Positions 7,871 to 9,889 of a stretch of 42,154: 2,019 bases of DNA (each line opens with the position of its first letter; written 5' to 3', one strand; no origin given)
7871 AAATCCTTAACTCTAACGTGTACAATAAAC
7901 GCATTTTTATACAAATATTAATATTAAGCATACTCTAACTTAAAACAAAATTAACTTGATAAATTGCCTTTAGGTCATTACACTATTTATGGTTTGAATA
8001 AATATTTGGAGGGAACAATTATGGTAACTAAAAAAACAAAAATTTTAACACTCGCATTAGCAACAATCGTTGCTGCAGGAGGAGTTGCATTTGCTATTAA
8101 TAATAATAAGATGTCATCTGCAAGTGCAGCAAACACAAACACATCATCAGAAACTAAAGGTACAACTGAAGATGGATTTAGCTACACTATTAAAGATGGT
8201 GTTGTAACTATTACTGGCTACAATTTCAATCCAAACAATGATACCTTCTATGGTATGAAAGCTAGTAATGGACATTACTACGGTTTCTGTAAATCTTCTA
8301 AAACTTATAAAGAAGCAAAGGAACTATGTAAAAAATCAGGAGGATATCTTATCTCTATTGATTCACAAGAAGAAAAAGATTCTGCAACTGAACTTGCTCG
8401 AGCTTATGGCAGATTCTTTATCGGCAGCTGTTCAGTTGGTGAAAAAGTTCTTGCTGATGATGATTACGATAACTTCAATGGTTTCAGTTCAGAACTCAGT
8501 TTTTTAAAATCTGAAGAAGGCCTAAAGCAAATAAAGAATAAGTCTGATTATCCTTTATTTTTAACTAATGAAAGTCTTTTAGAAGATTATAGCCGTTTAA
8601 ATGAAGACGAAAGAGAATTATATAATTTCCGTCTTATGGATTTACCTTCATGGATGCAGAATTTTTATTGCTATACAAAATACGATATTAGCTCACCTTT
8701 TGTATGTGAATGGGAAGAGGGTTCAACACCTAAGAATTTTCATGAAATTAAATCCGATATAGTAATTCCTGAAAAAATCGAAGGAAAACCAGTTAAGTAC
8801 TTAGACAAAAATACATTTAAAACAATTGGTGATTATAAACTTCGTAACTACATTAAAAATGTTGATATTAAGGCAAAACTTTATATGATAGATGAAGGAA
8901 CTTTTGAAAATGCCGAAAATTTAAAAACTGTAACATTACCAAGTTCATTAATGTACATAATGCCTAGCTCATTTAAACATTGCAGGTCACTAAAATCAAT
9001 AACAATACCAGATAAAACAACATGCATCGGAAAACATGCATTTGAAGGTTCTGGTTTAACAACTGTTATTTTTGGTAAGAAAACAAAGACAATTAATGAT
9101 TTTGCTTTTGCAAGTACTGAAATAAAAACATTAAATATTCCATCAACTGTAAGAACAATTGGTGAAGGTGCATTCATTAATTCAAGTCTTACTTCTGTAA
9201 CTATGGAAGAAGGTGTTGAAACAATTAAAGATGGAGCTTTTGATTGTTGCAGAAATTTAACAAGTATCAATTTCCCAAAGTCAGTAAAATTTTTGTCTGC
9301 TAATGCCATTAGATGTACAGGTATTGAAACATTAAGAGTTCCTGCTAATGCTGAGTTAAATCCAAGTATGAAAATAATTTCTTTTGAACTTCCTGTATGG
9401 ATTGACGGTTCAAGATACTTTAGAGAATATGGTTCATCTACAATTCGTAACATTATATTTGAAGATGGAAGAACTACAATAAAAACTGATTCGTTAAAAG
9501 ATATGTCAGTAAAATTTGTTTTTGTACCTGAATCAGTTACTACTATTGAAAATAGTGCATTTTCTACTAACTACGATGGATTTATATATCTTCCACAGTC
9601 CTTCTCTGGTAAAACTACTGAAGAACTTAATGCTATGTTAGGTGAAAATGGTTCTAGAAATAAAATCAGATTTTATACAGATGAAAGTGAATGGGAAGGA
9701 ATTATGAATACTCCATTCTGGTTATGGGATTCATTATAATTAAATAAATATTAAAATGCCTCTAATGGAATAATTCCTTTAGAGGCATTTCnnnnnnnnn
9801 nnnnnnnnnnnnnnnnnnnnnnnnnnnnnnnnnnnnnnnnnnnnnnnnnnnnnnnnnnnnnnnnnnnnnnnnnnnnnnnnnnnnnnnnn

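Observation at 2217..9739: Four-paralog cluster of secreted proteins with a C-type-lectin-like domain inserted into the N-terminal cap of a BspA-type LRR solenoid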

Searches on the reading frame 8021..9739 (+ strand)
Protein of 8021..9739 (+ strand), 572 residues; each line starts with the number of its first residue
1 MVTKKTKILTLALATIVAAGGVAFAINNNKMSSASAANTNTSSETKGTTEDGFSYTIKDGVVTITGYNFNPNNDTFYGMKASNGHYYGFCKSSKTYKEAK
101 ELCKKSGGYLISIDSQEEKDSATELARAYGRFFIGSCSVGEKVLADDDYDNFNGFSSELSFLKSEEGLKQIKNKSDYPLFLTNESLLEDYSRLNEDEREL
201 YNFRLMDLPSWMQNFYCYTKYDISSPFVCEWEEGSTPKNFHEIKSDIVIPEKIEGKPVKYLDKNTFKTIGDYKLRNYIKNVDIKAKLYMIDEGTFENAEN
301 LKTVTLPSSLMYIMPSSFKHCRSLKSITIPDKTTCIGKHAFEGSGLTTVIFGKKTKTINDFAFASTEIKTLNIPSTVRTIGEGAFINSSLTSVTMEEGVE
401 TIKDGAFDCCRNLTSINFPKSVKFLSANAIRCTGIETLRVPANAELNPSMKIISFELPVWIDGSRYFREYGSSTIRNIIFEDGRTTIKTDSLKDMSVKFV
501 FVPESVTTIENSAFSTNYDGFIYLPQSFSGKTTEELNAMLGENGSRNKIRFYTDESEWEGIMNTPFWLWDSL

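Call 3: search_protein_families(library=pfam, proteins=[window:8021-9739:+], max_evalue=1)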
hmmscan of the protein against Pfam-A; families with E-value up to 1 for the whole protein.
window:8021-9739:+ (572 aa): 3 families
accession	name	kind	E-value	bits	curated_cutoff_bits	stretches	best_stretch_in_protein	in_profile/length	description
PF13306.12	LRR_5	-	1.7e-44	151.2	27.7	3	336-444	3-112/127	BspA type Leucine rich repeat region (6 copies)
PF00059.27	Lectin_C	-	1.9e-05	25.8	22.6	1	93-136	2-46/107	Lectin C-type domain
PF13855.12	LRR_8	-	0.0034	17.5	27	1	287-329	13-56/61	Leucine rich repeat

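Call 6: find_homologous_proteins(query=window:8021-9739:+, max_evalue=0.00001)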
Query window:8021-9739:+ (572 aa): 2830 proteins with E <= 0.00001 among 8000 candidates; the best 120 are listed.
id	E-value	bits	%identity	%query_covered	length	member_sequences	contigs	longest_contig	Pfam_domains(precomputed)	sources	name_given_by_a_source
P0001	0.0e+0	1293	100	100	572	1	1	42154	PF13306.13,PF00059.28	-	-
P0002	5.5e-88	314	29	41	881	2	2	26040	PF13306.13,PF13855.13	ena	-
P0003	3.1e-73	265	30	34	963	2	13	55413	PF13306.13,PF13855.13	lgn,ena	-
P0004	6.5e-69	251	33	37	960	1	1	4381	PF13306.13,PF13004.14,PF13855.13,PF16378.11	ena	-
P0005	5.4e-66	241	36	29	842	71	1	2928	PF13306.13,PF13855.13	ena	-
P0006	1.5e-63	233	31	45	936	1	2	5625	PF13306.13,PF13855.13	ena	-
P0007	4.9e-62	228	33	38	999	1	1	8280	PF13306.13,PF13855.13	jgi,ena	-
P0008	1.1e-61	227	27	49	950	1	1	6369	PF13306.13,PF13855.13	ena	-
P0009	1.8e-61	226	32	94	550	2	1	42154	PF13306.13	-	-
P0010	2.5e-60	223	32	39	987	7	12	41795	PF13306.13,PF12799.14,PF13855.13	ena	-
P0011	4.2e-60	222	28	45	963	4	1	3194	PF13306.13,PF13717.12,PF13855.13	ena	-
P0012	1.6e-59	220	29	48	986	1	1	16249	PF13306.13,PF21910.3,PF13855.13,PF00041.28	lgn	-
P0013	1.8e-59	220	28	42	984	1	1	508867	PF13306.13,PF13855.13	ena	-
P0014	3.6e-59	219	31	44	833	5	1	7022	PF00069.32,PF13306.13,PF13855.13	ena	-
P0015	2.5e-58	216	27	45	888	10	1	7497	PF13306.13,PF00404.25,PF12799.14,PF13855.13,PF23952.2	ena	-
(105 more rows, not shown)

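Call 14: find_encoding_contigs(protein=P0009, flank=10000, max_places=6)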
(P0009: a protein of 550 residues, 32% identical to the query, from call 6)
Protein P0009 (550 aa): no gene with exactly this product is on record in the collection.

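Call 58: search_protein_families(library=ncbifam, proteins=[window:8021-9739:+], max_evalue=0.01)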
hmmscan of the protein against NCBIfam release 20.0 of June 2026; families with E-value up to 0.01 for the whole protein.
window:8021-9739:+ (572 aa): 2 families
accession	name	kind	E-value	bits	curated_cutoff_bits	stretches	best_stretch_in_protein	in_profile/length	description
NF047961.1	adhesin_HupY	equivalog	9.4e-27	93.5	1250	3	277-407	187-318/978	leucine-rich repeat adhesin HupY/LrrG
NF045861.1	glide_Gli349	exception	1.1e-10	38.8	1750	2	348-395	2704-2751/3169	gliding machinery surface structure protein Gli349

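Call 76: search_protein_families(library=phrogs, proteins=[window:8021-9739:+], max_evalue=0.001)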
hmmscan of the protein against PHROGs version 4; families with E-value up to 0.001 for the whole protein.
window:8021-9739:+ (572 aa): 2 families
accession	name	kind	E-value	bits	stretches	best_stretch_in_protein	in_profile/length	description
phrog_35892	-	unknown function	3.2e-24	85.7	1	244-436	73-261/1181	-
phrog_18805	-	unknown function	2.3e-18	67.3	1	275-422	255-409/457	-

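Call 77: search_protein_families(library=padloc, proteins=[window:8021-9739:+], max_evalue=0.001)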
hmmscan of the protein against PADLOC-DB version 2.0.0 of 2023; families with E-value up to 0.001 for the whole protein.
window:8021-9739:+ (572 aa): 0 families
